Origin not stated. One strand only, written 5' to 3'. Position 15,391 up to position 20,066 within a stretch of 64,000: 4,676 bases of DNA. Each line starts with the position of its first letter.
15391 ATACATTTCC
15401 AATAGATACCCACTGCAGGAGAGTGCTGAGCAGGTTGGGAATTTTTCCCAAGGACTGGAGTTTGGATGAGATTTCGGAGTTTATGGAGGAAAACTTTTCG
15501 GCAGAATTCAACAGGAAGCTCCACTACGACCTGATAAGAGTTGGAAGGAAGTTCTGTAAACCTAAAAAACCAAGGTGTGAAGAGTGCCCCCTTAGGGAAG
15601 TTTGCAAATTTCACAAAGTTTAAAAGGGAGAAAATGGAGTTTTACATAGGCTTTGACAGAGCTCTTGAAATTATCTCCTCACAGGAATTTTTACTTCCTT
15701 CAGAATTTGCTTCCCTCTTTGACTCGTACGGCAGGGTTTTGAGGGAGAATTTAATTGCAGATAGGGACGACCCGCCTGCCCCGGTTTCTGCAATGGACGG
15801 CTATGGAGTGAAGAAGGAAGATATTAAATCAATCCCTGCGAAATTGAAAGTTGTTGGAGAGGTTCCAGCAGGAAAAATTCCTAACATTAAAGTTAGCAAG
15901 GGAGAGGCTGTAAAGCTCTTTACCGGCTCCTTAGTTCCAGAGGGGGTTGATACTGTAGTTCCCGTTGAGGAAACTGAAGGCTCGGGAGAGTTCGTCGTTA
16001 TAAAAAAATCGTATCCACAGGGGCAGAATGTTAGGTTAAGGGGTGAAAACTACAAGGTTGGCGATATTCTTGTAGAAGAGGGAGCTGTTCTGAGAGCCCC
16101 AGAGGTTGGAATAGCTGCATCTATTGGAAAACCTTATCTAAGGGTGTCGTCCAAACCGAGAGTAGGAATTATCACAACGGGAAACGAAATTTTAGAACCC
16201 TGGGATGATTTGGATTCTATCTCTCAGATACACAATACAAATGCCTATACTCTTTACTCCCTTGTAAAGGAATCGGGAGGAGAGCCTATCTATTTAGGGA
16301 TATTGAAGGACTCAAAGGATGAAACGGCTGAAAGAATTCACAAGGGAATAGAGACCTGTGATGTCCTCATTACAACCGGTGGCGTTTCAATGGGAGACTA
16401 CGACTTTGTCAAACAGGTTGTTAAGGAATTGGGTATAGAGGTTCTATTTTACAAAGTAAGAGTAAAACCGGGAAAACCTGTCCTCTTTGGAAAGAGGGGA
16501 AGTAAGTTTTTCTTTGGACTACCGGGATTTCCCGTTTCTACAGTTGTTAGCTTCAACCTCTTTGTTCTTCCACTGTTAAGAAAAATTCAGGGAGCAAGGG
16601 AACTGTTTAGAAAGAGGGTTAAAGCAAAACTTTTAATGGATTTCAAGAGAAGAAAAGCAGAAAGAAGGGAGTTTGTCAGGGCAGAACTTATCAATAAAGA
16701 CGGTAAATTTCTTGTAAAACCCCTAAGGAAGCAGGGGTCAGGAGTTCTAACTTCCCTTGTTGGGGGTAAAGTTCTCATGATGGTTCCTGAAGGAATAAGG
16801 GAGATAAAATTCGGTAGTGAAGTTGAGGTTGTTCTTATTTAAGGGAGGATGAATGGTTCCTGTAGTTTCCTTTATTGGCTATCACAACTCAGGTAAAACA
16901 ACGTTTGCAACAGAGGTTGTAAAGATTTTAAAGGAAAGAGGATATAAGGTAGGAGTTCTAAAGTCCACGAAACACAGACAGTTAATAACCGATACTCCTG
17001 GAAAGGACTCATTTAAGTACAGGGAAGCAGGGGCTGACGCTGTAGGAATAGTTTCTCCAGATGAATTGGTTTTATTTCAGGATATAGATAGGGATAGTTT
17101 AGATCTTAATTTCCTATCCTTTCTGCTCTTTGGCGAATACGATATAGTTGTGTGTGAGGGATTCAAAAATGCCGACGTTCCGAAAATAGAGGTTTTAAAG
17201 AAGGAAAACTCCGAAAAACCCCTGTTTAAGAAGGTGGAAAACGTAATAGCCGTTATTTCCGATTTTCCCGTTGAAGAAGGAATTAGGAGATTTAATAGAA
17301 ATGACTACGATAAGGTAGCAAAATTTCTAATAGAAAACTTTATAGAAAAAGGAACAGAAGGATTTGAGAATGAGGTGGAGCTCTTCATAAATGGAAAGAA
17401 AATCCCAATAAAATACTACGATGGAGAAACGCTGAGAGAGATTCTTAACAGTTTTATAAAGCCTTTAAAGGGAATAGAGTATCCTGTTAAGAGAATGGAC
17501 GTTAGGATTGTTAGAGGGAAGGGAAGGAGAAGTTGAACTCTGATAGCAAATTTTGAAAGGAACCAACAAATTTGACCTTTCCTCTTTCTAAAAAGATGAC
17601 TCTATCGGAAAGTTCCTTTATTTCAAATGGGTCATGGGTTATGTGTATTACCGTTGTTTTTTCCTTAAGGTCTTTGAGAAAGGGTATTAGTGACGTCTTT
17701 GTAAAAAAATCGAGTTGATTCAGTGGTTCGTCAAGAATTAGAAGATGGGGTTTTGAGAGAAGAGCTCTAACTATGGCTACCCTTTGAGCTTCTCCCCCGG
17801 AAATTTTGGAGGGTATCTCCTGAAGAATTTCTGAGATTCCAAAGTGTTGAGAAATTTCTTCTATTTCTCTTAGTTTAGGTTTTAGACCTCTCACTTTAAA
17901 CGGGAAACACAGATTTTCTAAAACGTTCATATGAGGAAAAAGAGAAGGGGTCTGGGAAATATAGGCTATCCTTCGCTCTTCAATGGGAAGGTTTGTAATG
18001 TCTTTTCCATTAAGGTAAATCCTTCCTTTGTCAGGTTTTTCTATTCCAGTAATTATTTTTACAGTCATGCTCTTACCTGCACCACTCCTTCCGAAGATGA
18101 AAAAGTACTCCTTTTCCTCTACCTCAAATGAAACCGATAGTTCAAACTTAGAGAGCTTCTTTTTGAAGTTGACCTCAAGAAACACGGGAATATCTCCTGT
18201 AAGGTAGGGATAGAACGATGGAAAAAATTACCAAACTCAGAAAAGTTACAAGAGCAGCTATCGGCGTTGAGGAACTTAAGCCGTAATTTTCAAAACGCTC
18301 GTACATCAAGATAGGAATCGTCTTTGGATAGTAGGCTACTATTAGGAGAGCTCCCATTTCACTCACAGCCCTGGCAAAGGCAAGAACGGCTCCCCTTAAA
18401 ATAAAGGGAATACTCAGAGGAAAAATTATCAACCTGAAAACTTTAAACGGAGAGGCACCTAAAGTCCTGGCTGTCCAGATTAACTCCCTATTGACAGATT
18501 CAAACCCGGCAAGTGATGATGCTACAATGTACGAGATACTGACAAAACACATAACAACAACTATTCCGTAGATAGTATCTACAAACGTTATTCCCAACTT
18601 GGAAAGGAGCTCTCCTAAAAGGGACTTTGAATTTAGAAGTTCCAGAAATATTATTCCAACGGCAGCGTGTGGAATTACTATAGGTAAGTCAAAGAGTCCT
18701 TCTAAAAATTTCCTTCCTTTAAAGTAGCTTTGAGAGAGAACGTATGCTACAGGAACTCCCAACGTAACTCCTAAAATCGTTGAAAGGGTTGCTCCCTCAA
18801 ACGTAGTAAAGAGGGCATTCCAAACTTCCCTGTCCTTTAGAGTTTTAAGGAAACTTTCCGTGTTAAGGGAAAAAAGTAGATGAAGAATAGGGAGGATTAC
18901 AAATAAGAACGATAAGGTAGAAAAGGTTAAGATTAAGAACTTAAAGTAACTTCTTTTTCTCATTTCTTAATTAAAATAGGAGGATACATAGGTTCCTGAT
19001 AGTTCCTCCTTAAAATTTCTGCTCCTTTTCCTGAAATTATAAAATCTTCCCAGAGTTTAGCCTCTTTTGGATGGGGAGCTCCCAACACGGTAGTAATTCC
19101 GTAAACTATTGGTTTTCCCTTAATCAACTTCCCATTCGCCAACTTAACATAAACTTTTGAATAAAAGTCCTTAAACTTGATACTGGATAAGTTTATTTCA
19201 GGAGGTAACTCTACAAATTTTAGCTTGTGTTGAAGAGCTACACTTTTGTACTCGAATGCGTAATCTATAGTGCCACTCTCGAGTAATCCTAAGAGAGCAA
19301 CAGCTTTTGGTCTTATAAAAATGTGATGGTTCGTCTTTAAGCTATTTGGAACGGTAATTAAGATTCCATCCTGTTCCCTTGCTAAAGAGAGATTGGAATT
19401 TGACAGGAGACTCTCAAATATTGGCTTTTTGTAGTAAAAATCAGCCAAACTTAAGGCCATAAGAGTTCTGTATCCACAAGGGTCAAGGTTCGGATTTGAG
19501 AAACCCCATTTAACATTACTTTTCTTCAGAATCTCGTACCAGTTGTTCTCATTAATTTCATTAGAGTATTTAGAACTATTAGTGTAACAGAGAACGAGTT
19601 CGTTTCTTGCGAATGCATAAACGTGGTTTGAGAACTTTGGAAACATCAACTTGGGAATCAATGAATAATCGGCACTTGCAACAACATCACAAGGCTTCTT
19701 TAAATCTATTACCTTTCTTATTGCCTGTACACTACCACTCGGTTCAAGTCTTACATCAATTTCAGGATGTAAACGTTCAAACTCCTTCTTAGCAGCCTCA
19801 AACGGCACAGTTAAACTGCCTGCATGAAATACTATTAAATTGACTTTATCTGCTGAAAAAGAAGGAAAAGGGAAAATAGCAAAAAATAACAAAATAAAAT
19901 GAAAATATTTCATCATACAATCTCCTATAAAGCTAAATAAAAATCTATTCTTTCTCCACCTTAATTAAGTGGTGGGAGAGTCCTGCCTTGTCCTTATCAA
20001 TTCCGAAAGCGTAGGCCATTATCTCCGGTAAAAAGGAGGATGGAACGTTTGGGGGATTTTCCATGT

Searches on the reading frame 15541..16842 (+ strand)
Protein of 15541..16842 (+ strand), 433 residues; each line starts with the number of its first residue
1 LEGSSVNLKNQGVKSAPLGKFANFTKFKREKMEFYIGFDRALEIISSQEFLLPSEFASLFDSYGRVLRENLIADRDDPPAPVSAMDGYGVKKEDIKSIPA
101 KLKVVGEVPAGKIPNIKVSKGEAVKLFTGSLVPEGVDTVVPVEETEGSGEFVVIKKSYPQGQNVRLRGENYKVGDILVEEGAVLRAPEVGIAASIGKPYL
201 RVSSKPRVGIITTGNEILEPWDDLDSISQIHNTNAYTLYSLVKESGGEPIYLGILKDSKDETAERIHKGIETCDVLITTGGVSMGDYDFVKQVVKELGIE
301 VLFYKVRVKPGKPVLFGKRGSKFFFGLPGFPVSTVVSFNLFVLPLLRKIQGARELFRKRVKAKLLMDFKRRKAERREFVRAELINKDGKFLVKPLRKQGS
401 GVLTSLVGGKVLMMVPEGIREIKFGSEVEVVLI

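Call 6: search_protein_families(library=ncbifam, proteins=[window:15541-16842:+], max_evalue=0.00001)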
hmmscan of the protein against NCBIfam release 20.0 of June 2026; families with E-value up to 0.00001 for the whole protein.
window:15541-16842:+ (433 aa): 7 families
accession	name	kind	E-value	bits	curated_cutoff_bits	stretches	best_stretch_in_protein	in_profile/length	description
NF007960.1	PRK10680.1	equivalog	2.6e-97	326.1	440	1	51-432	17-400/401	molybdopterin molybdotransferase MoeA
NF011068.0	PRK14498.1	equivalog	6.9e-97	325.1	534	1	38-432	12-409/647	molybdopterin biosynthesis protein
NF011060.0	PRK14491.1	equivalog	4.5e-92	309.4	532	1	44-430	209-591/598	bifunctional molybdopterin-guanine dinucleotide biosynthesis adaptor protein MobB/molybdopterin molybdotransferase MoeA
NF045515.2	Glp_gephyrin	equivalog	8.9e-90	301.3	475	1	57-432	22-402/403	molybdotransferase-like divisome protein Glp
NF050098.1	MoeA_actino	exception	2.1e-78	263.8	560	1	57-432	22-399/400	molybdopterin molybdotransferase MoeA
NF011067.0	PRK14497.1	equivalog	4.1e-66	223.7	536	1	58-432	34-403/546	putative molybdopterin biosynthesis protein MoeA/unknown domain fusion protein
TIGR00177.1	molyb_syn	domain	1.6e-32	112.5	85.35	1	205-344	1-148/148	molybdenum cofactor synthesis domain-containing protein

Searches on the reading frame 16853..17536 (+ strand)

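Call 6: search_protein_families(library=ncbifam, proteins=[window:16853-17536:+], max_evalue=0.00001)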
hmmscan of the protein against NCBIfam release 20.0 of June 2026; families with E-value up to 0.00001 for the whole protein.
window:16853-17536:+ (227 aa): 12 families
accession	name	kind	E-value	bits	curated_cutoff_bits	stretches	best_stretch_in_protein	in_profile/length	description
NF011056.0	PRK14489.1-1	equivalog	1.3e-33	116.7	379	1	2-168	203-359/363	bifunctional molybdenum cofactor guanylyltransferase MobA/molybdopterin-guanine dinucleotide biosynthesis adaptor protein MobB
TIGR00176.1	mobB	equivalog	8.9e-33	113.5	76.2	1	4-161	1-154/155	molybdopterin-guanine dinucleotide biosynthesis protein B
NF011060.0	PRK14491.1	equivalog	8.7e-30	103.7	532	1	2-169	11-180/598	bifunctional molybdopterin-guanine dinucleotide biosynthesis adaptor protein MobB/molybdopterin molybdotransferase MoeA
NF008021.0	PRK10751.1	equivalog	7.1e-26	91.3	204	1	1-162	5-168/174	molybdopterin-guanine dinucleotide biosynthesis protein MobB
NF011059.0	PRK14490.1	equivalog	8.2e-22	77.8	354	1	5-168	14-177/374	bifunctional molybdenum cofactor guanylyltransferase MobA/molybdopterin-guanine dinucleotide biosynthesis adaptor protein MobB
NF011057.0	PRK14489.1-2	subfamily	2.1e-19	70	541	1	5-160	205-358/363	bifunctional molybdenum cofactor guanylyltransferase MobA/molybdopterin-guanine dinucleotide biosynthesis adaptor protein MobB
NF011062.0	PRK14494.1-1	equivalog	2.7e-18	66.3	323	1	4-138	3-128/231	putative molybdopterin-guanine dinucleotide biosynthesis protein MobB/FeS domain-containing protein protein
NF011066.0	PRK14495.1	equivalog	2.9e-17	62.8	596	1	4-162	3-159/452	putative molybdopterin-guanine dinucleotide biosynthesis protein MobB/unknown domain fusion protein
NF011064.0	PRK14494.1-3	equivalog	1.7e-14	53.8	418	1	4-128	3-118/244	putative molybdopterin-guanine dinucleotide biosynthesis protein MobB/FeS domain-containing protein protein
NF011063.0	PRK14494.1-2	equivalog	2.1e-12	47.3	258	1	4-113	3-107/227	putative molybdopterin-guanine dinucleotide biosynthesis protein MobB/FeS domain-containing protein protein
NF011061.0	PRK14493.1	equivalog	1.8e-10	40.8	215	1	4-126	3-118/274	molybdopterin synthase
NF011065.0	PRK14494.1-4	equivalog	5.1e-10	39.1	287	1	4-161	12-158/244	putative molybdopterin-guanine dinucleotide biosynthesis protein MobB/FeS domain-containing protein protein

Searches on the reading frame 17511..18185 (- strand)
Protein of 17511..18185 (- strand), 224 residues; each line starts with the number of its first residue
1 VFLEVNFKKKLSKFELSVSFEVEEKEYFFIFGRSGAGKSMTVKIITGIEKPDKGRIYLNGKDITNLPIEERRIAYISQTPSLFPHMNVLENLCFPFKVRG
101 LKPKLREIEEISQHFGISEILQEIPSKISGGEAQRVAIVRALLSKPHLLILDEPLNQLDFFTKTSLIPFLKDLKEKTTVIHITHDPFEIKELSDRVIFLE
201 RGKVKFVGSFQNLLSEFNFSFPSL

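Call 6: search_protein_families(library=ncbifam, proteins=[window:17511-18185:-], max_evalue=0.00001)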
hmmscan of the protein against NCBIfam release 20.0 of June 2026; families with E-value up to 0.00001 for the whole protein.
window:17511-18185:- (224 aa): 183 families (the best 25 are shown)
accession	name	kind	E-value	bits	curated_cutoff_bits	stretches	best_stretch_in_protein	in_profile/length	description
NF040840.2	tungstate_WtpC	equivalog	6.9e-61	206.4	440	1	7-215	7-220/347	tungstate ABC transporter ATP-binding protein WtpC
TIGR02142.1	modC_ABC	equivalog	1.2e-59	202.3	285.05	1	3-220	1-226/353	molybdenum ABC transporter ATP-binding protein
NF008355.0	PRK11144.1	equivalog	1.9e-52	178.4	434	1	3-214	2-217/353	molybdenum ABC transporter ATP-binding protein ModC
NF040933.2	ABC_arch_GlcV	equivalog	1.2e-47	162.5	450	1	17-215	24-231/357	glucose ABC transporter ATP-binding protein GlcV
NF043075.1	MMSYN1_0197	equivalog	5.2e-46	157.1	550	1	17-217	20-224/341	spermidine/putrescine ABC transporter ATP-binding protein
NF006987.0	PRK09452.1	equivalog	4.4e-44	150.7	482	1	17-213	35-235/378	spermidine/putrescine ABC transporter ATP-binding protein PotA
TIGR00968.1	3a0106s01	subfamily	5e-44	150.6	342.75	1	11-216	10-221/237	sulfate ABC transporter ATP-binding protein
TIGR03265.1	PhnT2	equivalog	1.3e-42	146.4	457.7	1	9-214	12-223/353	putative 2-aminoethylphosphonate ABC transporter ATP-binding protein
NF008653.0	PRK11650.1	subfamily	6e-42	143.9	432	1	17-213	22-222/357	sn-glycerol-3-phosphate ABC transporter ATP-binding protein UgpC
TIGR01187.1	potA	subfamily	8.9e-42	143.3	355.6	1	30-217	1-192/325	polyamine ABC transporter ATP-binding protein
TIGR01186.1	proV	subfamily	2.5e-40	138.7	326.6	1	17-215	11-219/363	betaine/proline/choline family ABC transporter ATP-binding protein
TIGR02673.1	FtsE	equivalog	5.8e-39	134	264.85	1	17-203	20-214/214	cell division ATP-binding protein FtsE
NF040729.1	ABC_ATP_SaoA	equivalog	3.6e-37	128.1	360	1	10-207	16-214/248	ABC transporter ATP-binding protein SaoA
NF007601.2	PRK10247.1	equivalog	7.6e-37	126.8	292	1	4-197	6-202/204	iron efflux ABC transporter ATP-binding subunit FetA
TIGR01277.1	thiQ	equivalog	1.5e-36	126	245.05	1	7-208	8-211/213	thiamine ABC transporter ATP-binding protein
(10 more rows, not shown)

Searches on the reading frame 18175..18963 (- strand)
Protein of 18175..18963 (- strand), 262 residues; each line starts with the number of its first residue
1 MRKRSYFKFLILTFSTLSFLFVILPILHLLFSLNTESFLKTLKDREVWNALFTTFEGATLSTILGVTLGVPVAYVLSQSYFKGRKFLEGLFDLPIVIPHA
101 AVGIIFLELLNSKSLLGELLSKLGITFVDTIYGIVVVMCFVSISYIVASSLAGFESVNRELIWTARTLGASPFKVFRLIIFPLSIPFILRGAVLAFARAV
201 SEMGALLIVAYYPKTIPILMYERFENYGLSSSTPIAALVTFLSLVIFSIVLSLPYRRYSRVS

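Call 6: search_protein_families(library=ncbifam, proteins=[window:18175-18963:-], max_evalue=0.00001)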
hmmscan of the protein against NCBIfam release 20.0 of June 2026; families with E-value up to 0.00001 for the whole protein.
window:18175-18963:- (262 aa): 31 families (the best 25 are shown)
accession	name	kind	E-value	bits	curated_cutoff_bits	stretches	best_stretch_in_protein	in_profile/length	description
NF040839.1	tungstate_WtpB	equivalog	9.9e-79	264.5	340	1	6-252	1-246/251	tungstate ABC transporter permease WtpB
TIGR01581.1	Mo_ABC_porter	hypoth_equivalog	1.3e-46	158.9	210.3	1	29-246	1-222/225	ABC transporter permease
TIGR00969.1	3a0106s02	subfamily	5.9e-40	137.4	240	1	11-250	23-266/272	sulfate ABC transporter permease subunit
TIGR02139.1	permease_CysT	equivalog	8.3e-39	133.8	246.1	1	13-250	12-255/265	sulfate ABC transporter permease subunit CysT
TIGR02141.1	modB_ABC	equivalog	1.6e-38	132.4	182.6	1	54-250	3-202/208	molybdate ABC transporter permease subunit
NF006939.0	PRK09421.1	equivalog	2e-30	105.9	262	1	46-251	7-209/230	molybdate ABC transporter permease subunit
NF008208.0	PRK10971.1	equivalog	3.5e-30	105.4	415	1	19-259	25-272/277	sulfate/thiosulfate ABC transporter permease CysT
TIGR02140.1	permease_CysW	equivalog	1.4e-26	93.6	329.1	1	10-248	5-250/261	sulfate ABC transporter permease subunit CysW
NF011624.0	PRK15050.1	equivalog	9.8e-20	70.8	247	1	33-258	57-285/297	2-aminoethylphosphonate ABC transporter permease subunit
NF008620.0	PRK11602.1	equivalog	2.4e-19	69.7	442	1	9-249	21-268/291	sulfate/thiosulfate ABC transporter permease CysW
NF006955.0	PRK09433.2-3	equivalog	7.7e-17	61.1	801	1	19-185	22-192/543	thiamine/thiamine pyrophosphate ABC transporter permease ThiP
TIGR03226.1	PhnU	equivalog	6.6e-14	52.1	283.45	1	35-260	77-305/311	2-aminoethylphosphonate ABC transporter permease subunit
NF043074.1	MMSYN1_0196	equivalog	9.1e-14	51.4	350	1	28-251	44-257/277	spermidine/putrescine ABC transporter permease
NF038017.1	ABC_perm1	subfamily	1.7e-13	51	100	1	59-209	6-149/184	ABC transporter permease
NF041773.1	tung_perm_TupB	equivalog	5.5e-13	49.2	320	1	41-210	16-178/230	tungstate ABC transporter permease TupB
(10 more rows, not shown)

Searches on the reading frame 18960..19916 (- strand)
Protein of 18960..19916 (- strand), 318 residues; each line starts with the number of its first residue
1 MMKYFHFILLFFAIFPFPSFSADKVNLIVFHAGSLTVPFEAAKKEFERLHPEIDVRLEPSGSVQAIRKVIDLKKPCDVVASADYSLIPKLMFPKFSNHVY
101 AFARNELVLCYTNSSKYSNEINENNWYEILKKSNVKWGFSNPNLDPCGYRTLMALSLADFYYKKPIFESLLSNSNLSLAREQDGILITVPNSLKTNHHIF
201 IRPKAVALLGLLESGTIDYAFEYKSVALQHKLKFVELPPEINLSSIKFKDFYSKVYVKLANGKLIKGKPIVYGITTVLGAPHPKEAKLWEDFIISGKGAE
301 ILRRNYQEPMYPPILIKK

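Call 6: search_protein_families(library=ncbifam, proteins=[window:18960-19916:-], max_evalue=0.00001)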
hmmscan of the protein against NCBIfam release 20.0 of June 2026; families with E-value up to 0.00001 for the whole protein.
window:18960-19916:- (318 aa): 6 families
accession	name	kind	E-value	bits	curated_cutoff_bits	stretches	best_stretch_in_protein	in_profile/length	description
NF003196.0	PRK04168.1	equivalog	6.7e-121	403.3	355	1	7-316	13-323/338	tungstate ABC transporter substrate-binding protein WtpA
TIGR03730.1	tungstate_WtpA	equivalog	2.8e-109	364.5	242.75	1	26-287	2-269/275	tungstate ABC transporter substrate-binding protein WtpA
NF002918.0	PRK03537.1-4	equivalog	2.4e-14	53.2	288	1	22-159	3-134/246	molybdate ABC transporter substrate-binding protein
TIGR01256.1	modA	equivalog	1.1e-07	32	62.5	0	32-161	1-126/217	molybdate ABC transporter substrate-binding protein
NF002920.0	PRK03537.2-1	equivalog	6.5e-07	28.8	470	0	3-159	4-158/314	molybdate ABC transporter substrate-binding protein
NF002917.0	PRK03537.1-3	equivalog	2e-06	27.2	264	1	26-154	24-146/267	molybdate ABC transporter substrate-binding protein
